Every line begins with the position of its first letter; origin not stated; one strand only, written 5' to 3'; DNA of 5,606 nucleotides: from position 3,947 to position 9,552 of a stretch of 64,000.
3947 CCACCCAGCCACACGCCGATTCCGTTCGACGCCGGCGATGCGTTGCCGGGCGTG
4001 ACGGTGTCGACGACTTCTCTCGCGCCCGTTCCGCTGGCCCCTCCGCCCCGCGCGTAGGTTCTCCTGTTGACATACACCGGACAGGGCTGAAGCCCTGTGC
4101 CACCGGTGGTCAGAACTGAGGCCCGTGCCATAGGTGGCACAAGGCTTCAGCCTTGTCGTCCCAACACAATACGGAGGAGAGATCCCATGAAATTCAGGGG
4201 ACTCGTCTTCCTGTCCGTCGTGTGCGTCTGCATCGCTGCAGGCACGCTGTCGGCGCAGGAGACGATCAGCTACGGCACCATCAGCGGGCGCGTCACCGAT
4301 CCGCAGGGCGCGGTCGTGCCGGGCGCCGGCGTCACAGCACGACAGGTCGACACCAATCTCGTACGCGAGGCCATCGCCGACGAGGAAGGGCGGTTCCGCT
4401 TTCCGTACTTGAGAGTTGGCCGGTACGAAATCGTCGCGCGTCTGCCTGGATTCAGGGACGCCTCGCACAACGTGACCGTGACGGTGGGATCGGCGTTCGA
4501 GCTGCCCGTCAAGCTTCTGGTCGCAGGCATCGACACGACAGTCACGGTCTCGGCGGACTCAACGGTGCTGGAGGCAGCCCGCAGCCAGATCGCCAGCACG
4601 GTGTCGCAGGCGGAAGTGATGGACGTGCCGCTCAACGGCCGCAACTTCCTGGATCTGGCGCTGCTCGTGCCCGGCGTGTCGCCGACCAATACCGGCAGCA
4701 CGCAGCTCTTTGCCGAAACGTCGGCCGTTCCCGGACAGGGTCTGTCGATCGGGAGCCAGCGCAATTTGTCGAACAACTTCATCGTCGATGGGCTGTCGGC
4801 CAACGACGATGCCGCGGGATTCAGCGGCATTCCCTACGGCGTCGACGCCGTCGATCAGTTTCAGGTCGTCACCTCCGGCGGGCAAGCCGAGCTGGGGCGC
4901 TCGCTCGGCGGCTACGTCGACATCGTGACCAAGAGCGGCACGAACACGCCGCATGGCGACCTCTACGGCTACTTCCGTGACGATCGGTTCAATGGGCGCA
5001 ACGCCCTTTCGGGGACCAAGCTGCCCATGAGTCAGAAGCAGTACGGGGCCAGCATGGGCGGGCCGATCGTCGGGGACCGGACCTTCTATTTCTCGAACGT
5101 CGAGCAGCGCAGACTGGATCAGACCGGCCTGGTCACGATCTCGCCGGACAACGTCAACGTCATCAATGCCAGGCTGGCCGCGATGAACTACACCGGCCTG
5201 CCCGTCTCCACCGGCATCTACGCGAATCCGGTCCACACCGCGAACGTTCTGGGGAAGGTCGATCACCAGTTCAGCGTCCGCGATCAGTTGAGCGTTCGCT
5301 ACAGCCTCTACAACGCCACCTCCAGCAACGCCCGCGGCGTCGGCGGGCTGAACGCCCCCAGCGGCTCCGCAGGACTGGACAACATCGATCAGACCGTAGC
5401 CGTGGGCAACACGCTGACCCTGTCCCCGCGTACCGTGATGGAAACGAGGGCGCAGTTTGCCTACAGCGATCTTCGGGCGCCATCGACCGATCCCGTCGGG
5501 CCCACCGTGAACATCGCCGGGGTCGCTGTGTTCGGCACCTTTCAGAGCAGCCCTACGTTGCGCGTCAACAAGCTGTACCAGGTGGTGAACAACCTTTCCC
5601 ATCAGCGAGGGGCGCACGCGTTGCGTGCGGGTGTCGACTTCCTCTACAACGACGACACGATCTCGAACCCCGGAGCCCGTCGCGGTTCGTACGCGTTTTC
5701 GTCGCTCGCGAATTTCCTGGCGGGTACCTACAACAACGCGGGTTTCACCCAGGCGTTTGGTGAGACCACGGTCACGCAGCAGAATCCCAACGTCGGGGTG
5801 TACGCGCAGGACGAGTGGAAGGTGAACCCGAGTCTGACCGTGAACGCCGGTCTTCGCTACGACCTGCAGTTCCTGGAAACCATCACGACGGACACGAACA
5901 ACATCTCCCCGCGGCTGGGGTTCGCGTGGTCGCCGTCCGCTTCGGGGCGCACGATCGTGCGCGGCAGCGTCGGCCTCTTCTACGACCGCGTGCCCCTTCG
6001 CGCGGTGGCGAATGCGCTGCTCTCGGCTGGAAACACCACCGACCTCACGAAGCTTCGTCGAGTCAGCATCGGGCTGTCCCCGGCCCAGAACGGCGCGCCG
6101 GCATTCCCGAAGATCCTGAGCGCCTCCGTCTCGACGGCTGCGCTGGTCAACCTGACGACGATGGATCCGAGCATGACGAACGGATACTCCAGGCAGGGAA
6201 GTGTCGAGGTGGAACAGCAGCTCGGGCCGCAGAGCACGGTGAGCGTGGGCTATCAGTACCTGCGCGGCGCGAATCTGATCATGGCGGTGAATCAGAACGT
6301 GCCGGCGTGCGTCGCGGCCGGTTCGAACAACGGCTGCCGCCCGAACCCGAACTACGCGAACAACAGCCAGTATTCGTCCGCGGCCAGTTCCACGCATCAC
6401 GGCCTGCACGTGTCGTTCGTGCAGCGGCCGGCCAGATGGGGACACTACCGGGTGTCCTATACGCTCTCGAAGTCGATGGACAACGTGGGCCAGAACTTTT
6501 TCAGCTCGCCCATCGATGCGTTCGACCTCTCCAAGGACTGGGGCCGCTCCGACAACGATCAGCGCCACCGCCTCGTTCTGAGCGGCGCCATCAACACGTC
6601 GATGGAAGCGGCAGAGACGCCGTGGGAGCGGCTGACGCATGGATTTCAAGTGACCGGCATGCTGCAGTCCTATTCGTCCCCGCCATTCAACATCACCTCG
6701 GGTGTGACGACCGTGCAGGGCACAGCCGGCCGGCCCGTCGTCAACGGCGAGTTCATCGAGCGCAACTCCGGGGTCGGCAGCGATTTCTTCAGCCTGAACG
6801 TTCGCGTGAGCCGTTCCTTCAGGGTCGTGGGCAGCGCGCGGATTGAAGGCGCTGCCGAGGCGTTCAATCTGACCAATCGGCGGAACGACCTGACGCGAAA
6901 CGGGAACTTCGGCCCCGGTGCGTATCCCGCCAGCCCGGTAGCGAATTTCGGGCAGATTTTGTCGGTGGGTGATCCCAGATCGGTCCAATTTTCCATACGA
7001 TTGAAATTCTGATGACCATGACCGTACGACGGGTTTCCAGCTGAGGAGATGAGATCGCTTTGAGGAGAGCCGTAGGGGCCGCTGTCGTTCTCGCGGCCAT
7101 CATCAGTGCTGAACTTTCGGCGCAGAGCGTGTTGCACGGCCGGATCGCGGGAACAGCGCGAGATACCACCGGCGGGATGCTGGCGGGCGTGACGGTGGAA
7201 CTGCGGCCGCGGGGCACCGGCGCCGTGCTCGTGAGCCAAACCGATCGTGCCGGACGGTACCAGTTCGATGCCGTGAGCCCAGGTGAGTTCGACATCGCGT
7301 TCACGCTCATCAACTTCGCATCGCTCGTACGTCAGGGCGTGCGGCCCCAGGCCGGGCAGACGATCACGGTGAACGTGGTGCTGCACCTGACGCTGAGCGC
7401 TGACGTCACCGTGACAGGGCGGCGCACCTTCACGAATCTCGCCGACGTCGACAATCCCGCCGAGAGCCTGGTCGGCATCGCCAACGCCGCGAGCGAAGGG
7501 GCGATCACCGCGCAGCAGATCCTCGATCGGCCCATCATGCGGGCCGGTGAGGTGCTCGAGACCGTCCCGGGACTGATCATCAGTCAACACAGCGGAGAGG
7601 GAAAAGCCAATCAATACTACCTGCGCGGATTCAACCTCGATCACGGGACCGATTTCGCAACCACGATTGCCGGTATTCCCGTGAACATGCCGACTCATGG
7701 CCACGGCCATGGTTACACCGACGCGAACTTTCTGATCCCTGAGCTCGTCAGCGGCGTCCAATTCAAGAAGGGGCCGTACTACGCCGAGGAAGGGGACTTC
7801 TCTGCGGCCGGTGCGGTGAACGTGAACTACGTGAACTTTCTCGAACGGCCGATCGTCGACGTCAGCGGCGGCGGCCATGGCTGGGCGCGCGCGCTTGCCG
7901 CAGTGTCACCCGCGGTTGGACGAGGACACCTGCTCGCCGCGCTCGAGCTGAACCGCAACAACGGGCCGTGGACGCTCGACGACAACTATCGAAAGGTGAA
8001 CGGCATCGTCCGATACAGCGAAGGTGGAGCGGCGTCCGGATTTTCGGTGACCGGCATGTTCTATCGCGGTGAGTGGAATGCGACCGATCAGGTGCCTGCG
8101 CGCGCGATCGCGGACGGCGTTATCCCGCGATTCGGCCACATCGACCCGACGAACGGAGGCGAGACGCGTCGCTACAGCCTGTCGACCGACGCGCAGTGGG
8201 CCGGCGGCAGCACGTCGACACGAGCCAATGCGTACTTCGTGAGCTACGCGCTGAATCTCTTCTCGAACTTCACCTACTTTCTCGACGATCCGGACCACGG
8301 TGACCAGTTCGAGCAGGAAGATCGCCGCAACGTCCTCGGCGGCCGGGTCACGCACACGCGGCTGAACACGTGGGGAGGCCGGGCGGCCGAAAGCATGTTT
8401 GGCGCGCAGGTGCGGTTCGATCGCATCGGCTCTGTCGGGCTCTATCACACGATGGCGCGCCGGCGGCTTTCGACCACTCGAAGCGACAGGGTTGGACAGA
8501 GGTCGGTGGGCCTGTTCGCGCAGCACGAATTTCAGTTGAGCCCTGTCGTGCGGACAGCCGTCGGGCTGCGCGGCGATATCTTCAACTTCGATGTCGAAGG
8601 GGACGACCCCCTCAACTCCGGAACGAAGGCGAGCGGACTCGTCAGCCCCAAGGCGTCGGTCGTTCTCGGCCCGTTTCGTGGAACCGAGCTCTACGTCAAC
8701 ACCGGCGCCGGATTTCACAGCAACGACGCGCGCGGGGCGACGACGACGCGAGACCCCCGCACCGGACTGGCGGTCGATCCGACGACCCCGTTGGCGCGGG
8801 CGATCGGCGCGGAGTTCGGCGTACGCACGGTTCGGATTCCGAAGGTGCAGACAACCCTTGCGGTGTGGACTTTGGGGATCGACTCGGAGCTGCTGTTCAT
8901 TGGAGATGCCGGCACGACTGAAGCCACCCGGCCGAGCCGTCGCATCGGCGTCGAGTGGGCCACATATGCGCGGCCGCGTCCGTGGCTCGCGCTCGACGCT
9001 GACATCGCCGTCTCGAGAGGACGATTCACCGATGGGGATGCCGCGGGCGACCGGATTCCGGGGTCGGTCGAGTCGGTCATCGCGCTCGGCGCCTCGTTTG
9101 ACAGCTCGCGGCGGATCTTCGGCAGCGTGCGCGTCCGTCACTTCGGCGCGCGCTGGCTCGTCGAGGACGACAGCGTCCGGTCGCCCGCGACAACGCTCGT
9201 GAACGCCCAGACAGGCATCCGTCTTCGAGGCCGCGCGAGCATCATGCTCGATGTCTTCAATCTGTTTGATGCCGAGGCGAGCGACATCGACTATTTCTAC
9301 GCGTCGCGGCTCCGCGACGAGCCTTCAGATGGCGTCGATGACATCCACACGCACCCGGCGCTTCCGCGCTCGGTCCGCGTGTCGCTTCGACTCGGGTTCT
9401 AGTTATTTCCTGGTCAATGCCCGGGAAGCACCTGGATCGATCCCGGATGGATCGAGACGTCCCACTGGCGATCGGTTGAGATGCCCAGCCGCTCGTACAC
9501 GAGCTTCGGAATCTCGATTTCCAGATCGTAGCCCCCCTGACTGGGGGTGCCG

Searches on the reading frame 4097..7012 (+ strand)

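Call 8: search_protein_families(library=pfam, proteins=[window:4097-7012:+])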
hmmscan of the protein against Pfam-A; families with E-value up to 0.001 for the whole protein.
window:4097-7012:+ (971 aa): 4 families
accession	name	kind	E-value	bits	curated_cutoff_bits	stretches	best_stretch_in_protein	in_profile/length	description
PF25183.1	OMP_b-brl_4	-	6.9e-109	365.9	30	4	596-882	431-734/838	Outer membrane beta barrel domain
PF13620.12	CarboxypepD_reg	-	1.1e-19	71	32.3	1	61-140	1-81/82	Carboxypeptidase regulatory-like domain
PF00593.30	TonB_dep_Rec_b-barrel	-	2.2e-09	38.2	27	1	401-616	20-230/436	TonB dependent receptor-like, beta-barrel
PF13715.12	CarbopepD_reg_2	-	3.3e-05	24.3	32.2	1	62-133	1-69/88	CarboxypepD_reg-like domain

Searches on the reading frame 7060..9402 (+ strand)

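Call 8: search_protein_families(library=pfam, proteins=[window:7060-9402:+])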
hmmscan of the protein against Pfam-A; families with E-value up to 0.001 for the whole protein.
window:7060-9402:+ (780 aa): 5 families
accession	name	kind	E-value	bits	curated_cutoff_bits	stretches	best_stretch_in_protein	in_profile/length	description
PF00593.30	TonB_dep_Rec_b-barrel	-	9.2e-17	62.4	27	1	323-735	25-436/436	TonB dependent receptor-like, beta-barrel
PF07715.20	Plug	-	6e-14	52.9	23.9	1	145-252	8-107/107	TonB-dependent Receptor Plug Domain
PF13620.12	CarboxypepD_reg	-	5.7e-13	49.5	32.3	1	29-108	2-81/82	Carboxypeptidase regulatory-like domain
PF17210.9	SdrD_B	-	0.00011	22.9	29.7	1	41-83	24-66/112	SdrD B-like domain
PF13715.12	CarbopepD_reg_2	-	0.00022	21.6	32.2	1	29-109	1-77/88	CarboxypepD_reg-like domain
